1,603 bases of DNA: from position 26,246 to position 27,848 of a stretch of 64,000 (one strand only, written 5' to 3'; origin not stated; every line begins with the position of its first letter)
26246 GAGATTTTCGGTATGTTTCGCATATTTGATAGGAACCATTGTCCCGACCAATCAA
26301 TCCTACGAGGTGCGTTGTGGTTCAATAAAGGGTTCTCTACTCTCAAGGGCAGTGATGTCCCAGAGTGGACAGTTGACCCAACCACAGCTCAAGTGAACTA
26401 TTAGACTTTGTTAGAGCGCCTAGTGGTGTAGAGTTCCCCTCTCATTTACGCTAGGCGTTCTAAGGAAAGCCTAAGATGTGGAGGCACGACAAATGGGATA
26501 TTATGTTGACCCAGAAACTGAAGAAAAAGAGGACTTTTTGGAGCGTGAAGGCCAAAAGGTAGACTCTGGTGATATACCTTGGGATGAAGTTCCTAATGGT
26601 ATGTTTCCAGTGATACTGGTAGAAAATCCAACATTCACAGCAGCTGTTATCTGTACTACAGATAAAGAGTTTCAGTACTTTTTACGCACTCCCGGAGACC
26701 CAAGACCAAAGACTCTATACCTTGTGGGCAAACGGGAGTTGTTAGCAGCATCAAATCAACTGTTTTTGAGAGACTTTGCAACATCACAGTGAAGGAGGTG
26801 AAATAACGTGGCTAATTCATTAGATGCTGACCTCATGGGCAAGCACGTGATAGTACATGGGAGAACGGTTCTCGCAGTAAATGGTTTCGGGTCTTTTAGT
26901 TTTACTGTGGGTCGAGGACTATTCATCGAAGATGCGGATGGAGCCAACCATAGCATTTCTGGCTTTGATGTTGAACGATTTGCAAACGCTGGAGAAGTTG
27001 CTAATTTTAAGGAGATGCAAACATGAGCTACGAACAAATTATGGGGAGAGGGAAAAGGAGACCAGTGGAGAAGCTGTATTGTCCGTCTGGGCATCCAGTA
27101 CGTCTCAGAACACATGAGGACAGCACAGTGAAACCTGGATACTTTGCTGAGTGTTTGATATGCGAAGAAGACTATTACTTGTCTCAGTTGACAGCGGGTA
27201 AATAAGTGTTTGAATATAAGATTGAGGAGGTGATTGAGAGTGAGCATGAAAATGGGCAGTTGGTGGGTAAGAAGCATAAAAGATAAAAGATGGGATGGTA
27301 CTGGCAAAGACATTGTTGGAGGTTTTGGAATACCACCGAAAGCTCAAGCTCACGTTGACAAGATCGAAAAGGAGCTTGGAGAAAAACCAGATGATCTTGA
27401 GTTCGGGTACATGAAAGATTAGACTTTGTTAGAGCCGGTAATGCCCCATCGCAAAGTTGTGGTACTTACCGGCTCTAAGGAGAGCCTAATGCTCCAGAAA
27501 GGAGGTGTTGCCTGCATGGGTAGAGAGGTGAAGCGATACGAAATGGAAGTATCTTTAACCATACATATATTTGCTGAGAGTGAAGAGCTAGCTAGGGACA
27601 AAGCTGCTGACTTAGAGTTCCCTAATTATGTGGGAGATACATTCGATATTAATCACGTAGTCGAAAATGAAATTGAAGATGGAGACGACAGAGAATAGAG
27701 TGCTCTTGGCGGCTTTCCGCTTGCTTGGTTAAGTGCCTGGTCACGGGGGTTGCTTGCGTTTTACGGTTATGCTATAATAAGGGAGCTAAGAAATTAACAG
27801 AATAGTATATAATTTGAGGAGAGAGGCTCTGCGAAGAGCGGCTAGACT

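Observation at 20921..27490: Cassette-like array: about 20 small genes separated by nine copies of a structured repeat (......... - covarying hairpin - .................)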

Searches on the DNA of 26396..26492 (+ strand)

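Call 79: search_dna_similar(query=window:26396-26492:+, collection=phages, mode=distant, max_evalue=10, max_rows=25)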
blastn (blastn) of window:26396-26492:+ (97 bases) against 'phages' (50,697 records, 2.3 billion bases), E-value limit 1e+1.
No match.

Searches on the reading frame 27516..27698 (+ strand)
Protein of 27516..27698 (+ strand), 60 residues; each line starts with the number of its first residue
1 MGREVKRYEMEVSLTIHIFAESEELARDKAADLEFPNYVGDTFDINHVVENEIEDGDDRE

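Call 95: search_protein_families(library=phrogs, max_evalue=0.01, proteins=[window:27516-27698:+])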
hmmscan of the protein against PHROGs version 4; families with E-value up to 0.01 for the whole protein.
window:27516-27698:+ (60 aa): 1 family
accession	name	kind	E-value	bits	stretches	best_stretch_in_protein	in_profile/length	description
phrog_20318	-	unknown function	0.0084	17.1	0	34-54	15-35/60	-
